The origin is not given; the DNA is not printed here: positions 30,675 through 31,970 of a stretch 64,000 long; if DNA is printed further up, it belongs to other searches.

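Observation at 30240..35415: UbiA-like prenyltransferase plus HAD phosphatase plus GT2 plus two GT-C genes: candidate lipid-linked pentose (decaprenyl-phosphoribose-like) pathway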

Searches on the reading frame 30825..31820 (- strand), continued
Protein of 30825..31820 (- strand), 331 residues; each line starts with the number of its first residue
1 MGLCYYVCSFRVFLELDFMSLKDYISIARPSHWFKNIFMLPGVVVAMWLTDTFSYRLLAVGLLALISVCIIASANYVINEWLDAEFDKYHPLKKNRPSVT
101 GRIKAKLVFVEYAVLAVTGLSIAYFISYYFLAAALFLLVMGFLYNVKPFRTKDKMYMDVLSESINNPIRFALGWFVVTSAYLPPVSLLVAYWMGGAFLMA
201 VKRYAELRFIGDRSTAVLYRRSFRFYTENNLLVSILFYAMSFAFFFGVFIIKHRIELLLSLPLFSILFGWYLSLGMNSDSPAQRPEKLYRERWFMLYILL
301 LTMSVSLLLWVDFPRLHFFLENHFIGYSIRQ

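Call 68: search_dna_similar(query=P0234, collection=plasmids, mode=protein, max_evalue=0.000001, max_rows=40)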
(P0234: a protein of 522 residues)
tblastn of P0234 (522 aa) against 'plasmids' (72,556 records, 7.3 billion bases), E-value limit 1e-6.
Records with a match: 29; places in all: 29; records where one place covers at least 80% of the query: 0.
Best place of each record, by identity: <60% 29.
By first word of the organism name: Rhizobium 17; Sinorhizobium 4; Mesorhizobium 3; Rhodobacter 1; Subdoligranulum 1; Paracoccus 1; Sphingobium 1; Salipiger 1.
By predicted mobility (MOB-suite, as given by PLSDB): conjugative 16; non-mobilizable 9; mobilizable 4.
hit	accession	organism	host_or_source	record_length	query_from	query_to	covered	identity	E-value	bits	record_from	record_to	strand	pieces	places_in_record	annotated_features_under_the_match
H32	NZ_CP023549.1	Rhodobacter sp. CZR27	cell culture,paddy soil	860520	187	519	64%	33.0%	2e-29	130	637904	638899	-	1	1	UbiA family prenyltransferase | haloacid dehalogenase-like hydrolase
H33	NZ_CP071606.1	Rhizobium binae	lentil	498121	145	521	72%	28.9%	2e-29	130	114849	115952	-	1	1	UbiA prenyltransferase family protein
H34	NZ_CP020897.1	Rhizobium phaseoli Brasil 5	Phaseolus vulgaris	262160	166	521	68%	28.8%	8e-29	129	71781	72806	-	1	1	UbiA prenyltransferase family protein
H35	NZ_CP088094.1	Rhizobium laguerreae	cell culture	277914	194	521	63%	30.3%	5e-28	126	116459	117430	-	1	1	UbiA family prenyltransferase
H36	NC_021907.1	Rhizobium etli bv. mimosae str. Mim1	Mimosa affinis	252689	194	521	63%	30.0%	2e-29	130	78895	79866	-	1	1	UbiA prenyltransferase family protein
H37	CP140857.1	Rhizobium ruizarguesonis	Trifolium pratense,whole organism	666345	194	521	63%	29.7%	3e-28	127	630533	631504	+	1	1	UbiA prenyltransferase family protein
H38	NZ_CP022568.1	Rhizobium leguminosarum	Root nodule,Pisum sativum root-nodule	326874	194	521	63%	29.7%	2e-26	121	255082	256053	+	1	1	UbiA family prenyltransferase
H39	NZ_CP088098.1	Rhizobium sp. SU303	cell culture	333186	194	521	63%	29.7%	2e-26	121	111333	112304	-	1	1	UbiA family prenyltransferase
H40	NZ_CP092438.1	Rhizobium sp. K102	Phaseolus vulgaris,Cell culture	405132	217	521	58%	31.3%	1e-28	128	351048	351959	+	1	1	UbiA prenyltransferase family protein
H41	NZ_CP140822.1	Rhizobium johnstonii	Trifolium pratense,whole organism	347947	194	491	57%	32.0%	2e-28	127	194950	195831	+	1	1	UbiA prenyltransferase family protein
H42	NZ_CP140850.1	Rhizobium johnstonii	Trifolium pratense,whole organism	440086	194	491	57%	32.0%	2e-28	127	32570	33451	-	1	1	UbiA prenyltransferase family protein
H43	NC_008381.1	Rhizobium johnstonii 3841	-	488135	194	491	57%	32.0%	2e-28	127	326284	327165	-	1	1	UbiA prenyltransferase family protein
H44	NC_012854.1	Rhizobium leguminosarum bv. trifolii WSM1325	-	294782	194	491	57%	32.0%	3e-28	127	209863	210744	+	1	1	UbiA family prenyltransferase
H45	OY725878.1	Subdoligranulum variabile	-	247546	220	504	55%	33.4%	3e-33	142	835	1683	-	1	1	record has no annotation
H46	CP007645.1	Rhizobium etli bv. phaseoli str. IE4803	Phaseolus vulgaris,whole organism,nodule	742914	217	521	58%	30.6%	1e-27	125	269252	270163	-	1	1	UbiA prenyltransferase family protein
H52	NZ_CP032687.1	Rhizobium sp. CCGE531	Phaseolus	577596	15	300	55%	26.4%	3e-9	67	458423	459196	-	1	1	UbiA family prenyltransferase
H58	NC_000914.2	Sinorhizobium fredii NGR234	-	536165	152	300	29%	27.6%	3e-7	61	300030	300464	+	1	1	UbiA family prenyltransferase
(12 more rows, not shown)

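Call 69: get_annotated_region(hit=H52, flank=8000)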
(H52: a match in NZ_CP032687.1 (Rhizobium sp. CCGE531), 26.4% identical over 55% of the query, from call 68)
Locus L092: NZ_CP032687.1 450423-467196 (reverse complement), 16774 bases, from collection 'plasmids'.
description: Rhizobium sp. CCGE531 plasmid pRCCGE531b, complete sequence
organism: Rhizobium sp. CCGE531 (NCBI taxid 2364271)
taxonomy: Bacteria; Pseudomonadota; Alphaproteobacteria; Hyphomicrobiales; Rhizobiaceae; Rhizobium; Rhizobium sp. CCGE531
host: -; source: Phaseolus; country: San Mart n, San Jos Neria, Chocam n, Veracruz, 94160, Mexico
typing (MOB-suite, as given by PLSDB): conjugative; relaxase MOBQ; mating-pair formation MPF_T
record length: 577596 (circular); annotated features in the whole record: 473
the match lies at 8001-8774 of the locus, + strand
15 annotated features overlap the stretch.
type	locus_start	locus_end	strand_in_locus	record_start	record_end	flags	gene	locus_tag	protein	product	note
CDS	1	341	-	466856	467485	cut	-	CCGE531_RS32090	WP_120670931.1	cupin domain-containing protein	-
CDS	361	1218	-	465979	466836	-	-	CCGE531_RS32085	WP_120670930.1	phosphoenolpyruvate hydrolase family protein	-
CDS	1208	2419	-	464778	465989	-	-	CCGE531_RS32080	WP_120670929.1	Tm-1-like ATP-binding domain-containing protein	-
CDS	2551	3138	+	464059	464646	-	-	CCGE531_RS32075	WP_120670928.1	phosphoenolpyruvate hydrolase family protein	-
CDS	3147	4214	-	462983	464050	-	ugpC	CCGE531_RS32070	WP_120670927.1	sn-glycerol-3-phosphate ABC transporter ATP-binding protein UgpC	-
CDS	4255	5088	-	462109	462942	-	-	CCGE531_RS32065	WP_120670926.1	carbohydrate ABC transporter permease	GO:0008643 - carbohydrate transport [Evidence IEA]; GO:0055085 - transmembrane transport [Evidence IEA]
CDS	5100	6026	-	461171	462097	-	-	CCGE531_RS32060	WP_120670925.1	sugar ABC transporter permease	-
CDS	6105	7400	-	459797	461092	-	-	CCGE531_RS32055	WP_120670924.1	extracellular solute-binding protein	-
CDS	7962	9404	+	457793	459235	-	-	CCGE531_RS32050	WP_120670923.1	UbiA family prenyltransferase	-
CDS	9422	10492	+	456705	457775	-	-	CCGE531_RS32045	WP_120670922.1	NAD(P)-dependent oxidoreductase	-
CDS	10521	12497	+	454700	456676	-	-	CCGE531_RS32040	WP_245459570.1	hypothetical protein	-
CDS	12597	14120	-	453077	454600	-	-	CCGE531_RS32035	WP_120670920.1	GMC family oxidoreductase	-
CDS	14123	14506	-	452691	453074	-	-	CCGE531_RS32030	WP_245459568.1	hypothetical protein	-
CDS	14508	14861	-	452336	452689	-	-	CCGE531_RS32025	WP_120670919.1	SMR family transporter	-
CDS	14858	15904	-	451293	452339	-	-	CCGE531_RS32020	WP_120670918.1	NAD-dependent epimerase/dehydratase family protein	-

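Call 73: get_annotated_region(hit=H20, flank=4000)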
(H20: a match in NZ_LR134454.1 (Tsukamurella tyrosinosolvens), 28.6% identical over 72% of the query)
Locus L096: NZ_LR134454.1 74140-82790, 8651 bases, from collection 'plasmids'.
description: Tsukamurella tyrosinosolvens strain NCTC13231 plasmid 12, complete sequence
organism: Tsukamurella tyrosinosolvens (NCBI taxid 57704)
taxonomy: Bacteria; Actinomycetota; Actinomycetes; Mycobacteriales; Tsukamurellaceae; Tsukamurella; Tsukamurella tyrosinosolvens
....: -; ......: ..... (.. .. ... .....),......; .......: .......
typing (MOB-suite, as given by PLSDB): non-mobilizable
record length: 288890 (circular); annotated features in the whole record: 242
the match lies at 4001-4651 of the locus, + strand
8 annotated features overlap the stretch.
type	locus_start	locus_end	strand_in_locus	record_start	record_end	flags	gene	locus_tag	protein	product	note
CDS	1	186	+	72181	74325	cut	-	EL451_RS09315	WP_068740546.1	SpoIID/LytB domain-containing protein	GO:0008150 - biological_process [Evidence IEA]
CDS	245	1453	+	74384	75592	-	glf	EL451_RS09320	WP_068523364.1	UDP-galactopyranose mutase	GO:0009273 - peptidoglycan-based cell wall biogenesis [Evidence IEA]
CDS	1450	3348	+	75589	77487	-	-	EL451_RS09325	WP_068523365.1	glycosyltransferase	-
CDS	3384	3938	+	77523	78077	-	-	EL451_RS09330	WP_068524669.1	phosphatase PAP2 family protein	-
CDS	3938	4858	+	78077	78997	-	-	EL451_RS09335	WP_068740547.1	decaprenyl-phosphate phosphoribosyltransferase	-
CDS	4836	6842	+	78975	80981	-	zomB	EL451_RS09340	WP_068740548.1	flagellar motor control protein ZomB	-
CDS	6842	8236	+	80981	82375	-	-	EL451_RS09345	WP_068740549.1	FAD-binding oxidoreductase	-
CDS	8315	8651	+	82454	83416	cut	-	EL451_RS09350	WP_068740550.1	sensor domain-containing diguanylate cyclase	-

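Call 74: get_annotated_region(hit=H21, flank=4000)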
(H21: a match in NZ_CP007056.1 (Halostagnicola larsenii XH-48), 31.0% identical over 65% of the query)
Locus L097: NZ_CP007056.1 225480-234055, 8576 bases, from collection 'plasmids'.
description: Halostagnicola larsenii XH-48 plasmid unnamed, complete sequence
organism: Halostagnicola larsenii XH-48 (NCBI taxid 797299)
taxonomy: Archaea; Euryarchaeota; Halobacteria; Halobacteriales; Natrialbaceae; Halostagnicola; Halostagnicola larsenii; Halostagnicola larsenii XH-48
host: -; source: -; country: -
typing (MOB-suite, as given by PLSDB): non-mobilizable
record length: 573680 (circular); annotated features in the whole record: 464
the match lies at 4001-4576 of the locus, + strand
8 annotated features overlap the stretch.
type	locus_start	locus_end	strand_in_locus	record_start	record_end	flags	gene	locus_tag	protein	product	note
CDS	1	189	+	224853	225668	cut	-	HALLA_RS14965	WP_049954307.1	ABC transporter permease subunit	GO:0055085 - transmembrane transport [Evidence IEA]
CDS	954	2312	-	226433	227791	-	-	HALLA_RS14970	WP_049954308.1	DolP-mannose mannosyltransferase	GO:0035269 - protein O-linked mannosylation [Evidence IEA]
CDS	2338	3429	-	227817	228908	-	-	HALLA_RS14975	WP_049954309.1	NAD(P)-dependent oxidoreductase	-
CDS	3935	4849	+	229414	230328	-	-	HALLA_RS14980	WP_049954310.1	decaprenyl-phosphate phosphoribosyltransferase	-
CDS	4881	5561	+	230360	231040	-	-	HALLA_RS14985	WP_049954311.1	PHP domain-containing protein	-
CDS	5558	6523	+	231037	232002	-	-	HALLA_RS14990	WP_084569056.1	lysylphosphatidylglycerol synthase transmembrane domain-containing protein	-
CDS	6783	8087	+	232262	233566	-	-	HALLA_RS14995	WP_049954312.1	aryl-sulfate sulfotransferase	-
CDS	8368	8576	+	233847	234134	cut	-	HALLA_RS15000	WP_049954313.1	amphi-Trp domain-containing protein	-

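Call 75: get_annotated_region(hit=H27, flank=5000)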
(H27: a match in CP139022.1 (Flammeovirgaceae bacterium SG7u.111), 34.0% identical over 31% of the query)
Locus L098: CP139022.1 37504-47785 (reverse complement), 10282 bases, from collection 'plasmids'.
description: Flammeovirgaceae bacterium SG7u.111 plasmid unnamed, complete sequence
organism: Flammeovirgaceae bacterium SG7u.111 (NCBI taxid 3089815)
taxonomy: Bacteria; Bacteroidota; Cytophagia; Cytophagales; Flammeovirgaceae; ; Flammeovirgaceae bacterium SG7u.111
host: -; source: Seagrass,tissue sample; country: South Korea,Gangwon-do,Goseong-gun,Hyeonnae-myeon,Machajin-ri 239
typing (MOB-suite, as given by PLSDB): non-mobilizable
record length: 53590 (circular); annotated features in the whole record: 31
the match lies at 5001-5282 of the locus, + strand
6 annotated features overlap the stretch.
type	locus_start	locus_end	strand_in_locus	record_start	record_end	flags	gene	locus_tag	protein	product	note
CDS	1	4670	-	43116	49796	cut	-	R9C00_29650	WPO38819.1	PA14 domain-containing protein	-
CDS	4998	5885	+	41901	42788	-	-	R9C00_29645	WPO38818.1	decaprenyl-phosphate phosphoribosyltransferase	-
CDS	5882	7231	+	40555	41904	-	-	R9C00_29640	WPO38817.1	FAD-binding oxidoreductase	-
CDS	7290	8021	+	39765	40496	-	-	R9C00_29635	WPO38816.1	SDR family oxidoreductase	-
CDS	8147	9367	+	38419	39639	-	-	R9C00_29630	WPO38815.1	hypothetical protein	-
CDS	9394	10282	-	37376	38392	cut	-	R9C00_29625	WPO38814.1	replication initiation protein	-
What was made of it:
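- Closest known: Mycobacterial DPA pathway: Rv3806c. Different: For comparison, the canonical arrangements are seen on the Tsukamurella and Flammeovirgaceae plasmids (calls 73, 75).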

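Call 76: get_annotated_region(hit=H58, flank=6000)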
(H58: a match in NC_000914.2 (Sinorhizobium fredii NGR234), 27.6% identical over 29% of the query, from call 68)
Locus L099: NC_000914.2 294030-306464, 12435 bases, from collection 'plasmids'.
description: Sinorhizobium fredii NGR234 plasmid pNGR234a, complete sequence
organism: Sinorhizobium fredii NGR234 (NCBI taxid 394)
taxonomy: Bacteria; Pseudomonadota; Alphaproteobacteria; Hyphomicrobiales; Rhizobiaceae; Sinorhizobium; Sinorhizobium fredii; Sinorhizobium fredii NGR234
host: -; source: -; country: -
typing (MOB-suite, as given by PLSDB): conjugative; replicon rep_cluster_473; relaxase MOBQ; mating-pair formation MPF_T
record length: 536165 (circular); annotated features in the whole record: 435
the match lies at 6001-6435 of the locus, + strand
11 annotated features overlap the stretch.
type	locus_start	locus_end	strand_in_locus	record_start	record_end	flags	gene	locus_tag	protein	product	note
CDS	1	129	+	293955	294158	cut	-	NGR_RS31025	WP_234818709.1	hypothetical protein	-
CDS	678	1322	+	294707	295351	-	-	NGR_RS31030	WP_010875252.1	NYN domain-containing protein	-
CDS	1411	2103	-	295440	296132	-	-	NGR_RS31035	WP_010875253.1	RES family NAD+ phosphorylase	-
CDS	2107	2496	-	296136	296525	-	-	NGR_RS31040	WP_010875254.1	antitoxin Xre/MbcA/ParS toxin-binding domain-containing protein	-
CDS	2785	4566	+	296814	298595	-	-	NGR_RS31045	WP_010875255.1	ThiF family adenylyltransferase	-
CDS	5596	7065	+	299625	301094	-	-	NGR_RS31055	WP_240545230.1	UbiA family prenyltransferase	-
CDS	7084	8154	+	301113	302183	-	-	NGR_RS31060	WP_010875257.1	NAD(P)-dependent oxidoreductase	-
CDS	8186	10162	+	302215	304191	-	-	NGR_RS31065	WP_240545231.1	hypothetical protein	-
CDS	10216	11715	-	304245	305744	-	-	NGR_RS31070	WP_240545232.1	GMC family oxidoreductase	-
CDS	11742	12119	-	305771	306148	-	-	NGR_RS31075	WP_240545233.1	hypothetical protein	-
CDS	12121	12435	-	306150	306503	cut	-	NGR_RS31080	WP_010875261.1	SMR family transporter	-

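Call 83: search_protein_families(library=ncbifam, proteins=[L092:7962-9404:+, L091:8950-9936:+, L091:9933-10637:+, L098:4998-5885:+, L097:3935-4849:+], max_evalue=0.00001)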
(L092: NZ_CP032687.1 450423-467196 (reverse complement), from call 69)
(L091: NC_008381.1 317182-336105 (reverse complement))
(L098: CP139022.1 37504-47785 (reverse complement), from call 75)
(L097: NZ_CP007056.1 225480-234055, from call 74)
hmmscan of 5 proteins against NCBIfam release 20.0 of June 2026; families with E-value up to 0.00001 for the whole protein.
L092:7962-9404:+ (480 aa): 13 families
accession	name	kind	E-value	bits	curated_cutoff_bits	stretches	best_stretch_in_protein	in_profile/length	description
NF006088.0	PRK08238.1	equivalog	4.8e-183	609.2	351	1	5-479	6-479/482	UbiA family prenyltransferase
NF008978.0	PRK12324.1-4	equivalog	7.2e-42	143.5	207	1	181-479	22-318/322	decaprenyl-phosphate phosphoribosyltransferase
NF008977.0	PRK12324.1-2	equivalog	1.1e-41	143.2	234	1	194-472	5-279/297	decaprenyl-phosphate phosphoribosyltransferase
NF008976.0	PRK12324.1-1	equivalog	3.7e-36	125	474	1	191-378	18-209/306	decaprenyl-phosphate phosphoribosyltransferase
NF009523.0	PRK12884.1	equivalog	8.2e-13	48.2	269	1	217-357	28-167/279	prenyltransferase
TIGR01474.1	ubiA_proteo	equivalog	7.6e-09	35.5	275.45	1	205-354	15-170/282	4-hydroxybenzoate octaprenyltransferase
NF005742.0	PRK07566.1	equivalog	2.6e-08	33.3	313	1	231-330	71-171/315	chlorophyll synthase ChlG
NF009521.0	PRK12882.1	equivalog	1.3e-07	31.1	296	1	223-337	36-148/280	geranylgeranylglycerol-phosphate geranylgeranyltransferase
NF009513.0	PRK12872.1-3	equivalog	5.8e-07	29.3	288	1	227-406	54-227/293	prenyltransferase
TIGR01476.1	chlor_syn_BchG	subfamily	1.1e-06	28.3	212.3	1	231-329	43-143/283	(bacterio)chlorophyll synthase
NF009512.0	PRK12872.1-1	equivalog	6.1e-06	26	278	1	227-339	40-155/303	geranylgeranylglycerol-phosphate geranylgeranyltransferase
NF045897.1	SCO3242_trans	equivalog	8.4e-06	25.6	260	0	226-318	31-122/287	SCO3242 family prenyltransferase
TIGR01488.1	HAD-SF-IB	subfamily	9.3e-06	25.7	45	0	14-109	3-110/177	HAD-IB family phosphatase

L091:8950-9936:+ (328 aa): 8 families
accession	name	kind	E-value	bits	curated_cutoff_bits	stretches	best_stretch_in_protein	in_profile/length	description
NF008977.0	PRK12324.1-2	equivalog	1.2e-16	61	234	1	19-277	3-256/297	decaprenyl-phosphate phosphoribosyltransferase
NF008978.0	PRK12324.1-4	equivalog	6e-13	48.4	207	1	51-308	62-317/322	decaprenyl-phosphate phosphoribosyltransferase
NF006088.0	PRK08238.1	equivalog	1.4e-12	47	351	1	9-262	183-425/482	UbiA family prenyltransferase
NF009523.0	PRK12884.1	equivalog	1.1e-10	41.1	269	1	18-143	4-122/279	prenyltransferase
NF008976.0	PRK12324.1-1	equivalog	1.4e-09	37.8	474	1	49-288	50-281/306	decaprenyl-phosphate phosphoribosyltransferase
NF009516.0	PRK12875.1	equivalog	1.8e-09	37.1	205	1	73-190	71-186/292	prenyltransferase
TIGR01473.1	cyoE_ctaB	equivalog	8.6e-07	29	210.3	1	43-290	22-264/281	heme o synthase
TIGR01476.1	chlor_syn_BchG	subfamily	4.3e-06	26.4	212.3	1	57-154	38-135/283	(bacterio)chlorophyll synthase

L091:9933-10637:+ (234 aa): 8 families
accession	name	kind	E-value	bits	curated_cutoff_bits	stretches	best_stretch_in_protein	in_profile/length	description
TIGR01549.1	HAD-SF-IA-v1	subfamily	3.5e-11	43.7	23.3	1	121-199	73-149/149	HAD-IA family hydrolase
TIGR02253.1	CTE7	subfamily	4.4e-10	39.7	169.75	1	11-202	2-191/221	TIGR02253 family HAD-type hydrolase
TIGR02252.1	DREG-2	subfamily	1.5e-08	34.6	155.2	1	14-201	3-200/203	HAD hydrolase, REG-2-like, family IA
NF009696.0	PRK13222.1-3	equivalog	2.6e-08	33.8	359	1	11-200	3-181/223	N-acetylmuramic acid 6-phosphate phosphatase MupP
NF009695.0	PRK13222.1-2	equivalog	4.3e-07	29.6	225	1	10-201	5-189/226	phosphoglycolate phosphatase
NF009700.0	PRK13226.1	equivalog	4.4e-07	29.8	342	1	12-201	13-190/229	phosphoglycolate phosphatase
TIGR01662.1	HAD-SF-IIIA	subfamily_domain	1.3e-06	28.6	44.6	0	144-200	72-133/141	HAD-IIIA family hydrolase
TIGR01449.2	PGP_bact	equivalog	2e-06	27.5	180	1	14-202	1-181/213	phosphoglycolate phosphatase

L098:4998-5885:+ (295 aa): 17 families
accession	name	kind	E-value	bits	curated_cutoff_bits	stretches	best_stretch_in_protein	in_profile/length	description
NF008977.0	PRK12324.1-2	equivalog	9.5e-72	241.9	234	1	3-286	5-288/297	decaprenyl-phosphate phosphoribosyltransferase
NF008978.0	PRK12324.1-4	equivalog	8.6e-61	205.6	207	1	3-286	35-320/322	decaprenyl-phosphate phosphoribosyltransferase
NF006088.0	PRK08238.1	equivalog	1.1e-55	189.2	351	1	3-282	195-477/482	UbiA family prenyltransferase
NF008976.0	PRK12324.1-1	equivalog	5e-49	167.3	474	1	3-282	21-300/306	decaprenyl-phosphate phosphoribosyltransferase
NF009523.0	PRK12884.1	equivalog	4.6e-16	58.8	269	1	4-259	8-253/279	prenyltransferase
TIGR01474.1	ubiA_proteo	equivalog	5.6e-12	45.7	275.45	1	32-260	38-258/282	4-hydroxybenzoate octaprenyltransferase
TIGR01473.1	cyoE_ctaB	equivalog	1.6e-10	41.3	210.3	1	2-285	2-279/281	heme o synthase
NF009521.0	PRK12882.1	equivalog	1.8e-09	37.2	296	1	3-257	8-256/280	geranylgeranylglycerol-phosphate geranylgeranyltransferase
NF005742.0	PRK07566.1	equivalog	2e-09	37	313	1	3-137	31-169/315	chlorophyll synthase ChlG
NF009522.0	PRK12883.1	equivalog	4.5e-08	32.9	353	1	45-281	47-270/279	geranylgeranylglycerol-phosphate geranylgeranyltransferase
TIGR01475.1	ubiA_other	subfamily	1.2e-07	31.5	180.8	1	14-275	12-273/282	UbiA-like polyprenyltransferase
NF009514.0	PRK12873.1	equivalog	1.7e-07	30.9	246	1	47-221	59-251/297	4-hydroxybenzoate polyprenyltransferase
NF035940.1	prenyl_rel_EboC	equivalog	5.7e-07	29.2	250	1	37-131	41-133/292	UbiA-like protein EboC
NF009513.0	PRK12872.1-3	equivalog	2.7e-06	27.1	288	1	34-249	52-264/293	prenyltransferase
NF009516.0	PRK12875.1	equivalog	5.1e-06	25.8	205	0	42-131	59-153/292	prenyltransferase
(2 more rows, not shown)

L097:3935-4849:+ (304 aa): 14 families
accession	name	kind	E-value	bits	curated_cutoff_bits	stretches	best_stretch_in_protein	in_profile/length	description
NF008977.0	PRK12324.1-2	equivalog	2.5e-71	240.5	234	1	22-293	9-288/297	decaprenyl-phosphate phosphoribosyltransferase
NF008978.0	PRK12324.1-4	equivalog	4e-57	193.6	207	1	13-289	30-316/322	decaprenyl-phosphate phosphoribosyltransferase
NF006088.0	PRK08238.1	equivalog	1.8e-52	178.6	351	1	12-286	189-474/482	UbiA family prenyltransferase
NF008976.0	PRK12324.1-1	equivalog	1.5e-40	139.5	474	1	12-289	15-299/306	decaprenyl-phosphate phosphoribosyltransferase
NF009523.0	PRK12884.1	equivalog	1.4e-14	53.9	269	1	49-185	36-166/279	prenyltransferase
NF009521.0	PRK12882.1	equivalog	1.2e-09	37.9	296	1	34-151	25-138/280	geranylgeranylglycerol-phosphate geranylgeranyltransferase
TIGR01473.1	cyoE_ctaB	equivalog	3.2e-09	37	210.3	1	40-171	26-158/281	heme o synthase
TIGR01474.1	ubiA_proteo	equivalog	5e-08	32.8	275.45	1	50-175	44-165/282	4-hydroxybenzoate octaprenyltransferase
NF009515.0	PRK12874.1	equivalog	5.1e-07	29.3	392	1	60-177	57-173/291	4-hydroxybenzoate polyprenyltransferase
TIGR01475.1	ubiA_other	subfamily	5.8e-07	29.2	180.8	1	30-266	13-256/282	UbiA-like polyprenyltransferase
NF009522.0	PRK12883.1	equivalog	6.7e-07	29.1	353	1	49-180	38-166/279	geranylgeranylglycerol-phosphate geranylgeranyltransferase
NF041585.1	MqnP_Cj_Hp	exception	1.2e-06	28.2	375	1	52-177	42-166/281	menaquinone biosynthesis prenyltransferase MqnP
NF045897.1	SCO3242_trans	equivalog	2e-06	27.6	260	1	67-143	48-123/287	SCO3242 family prenyltransferase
NF005742.0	PRK07566.1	equivalog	2.3e-06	26.9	313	1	36-176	50-195/315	chlorophyll synthase ChlG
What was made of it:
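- On Decaprenyl-phosphate phosphoribosyltransferase equivalogs (NCBIfam NF008976/NF008977/NF008978; Rv3806c orthologs): Control proteins from Flammeovirgaceae and Halostagnicola pass NF008977 with 241.9 and 240.5 bits (call 83).
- On PRK08238 / ORF15-type HAD-UbiA fusion (NCBIfam NF006088): The CCGE531 protein scores 609 bits (call 83).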
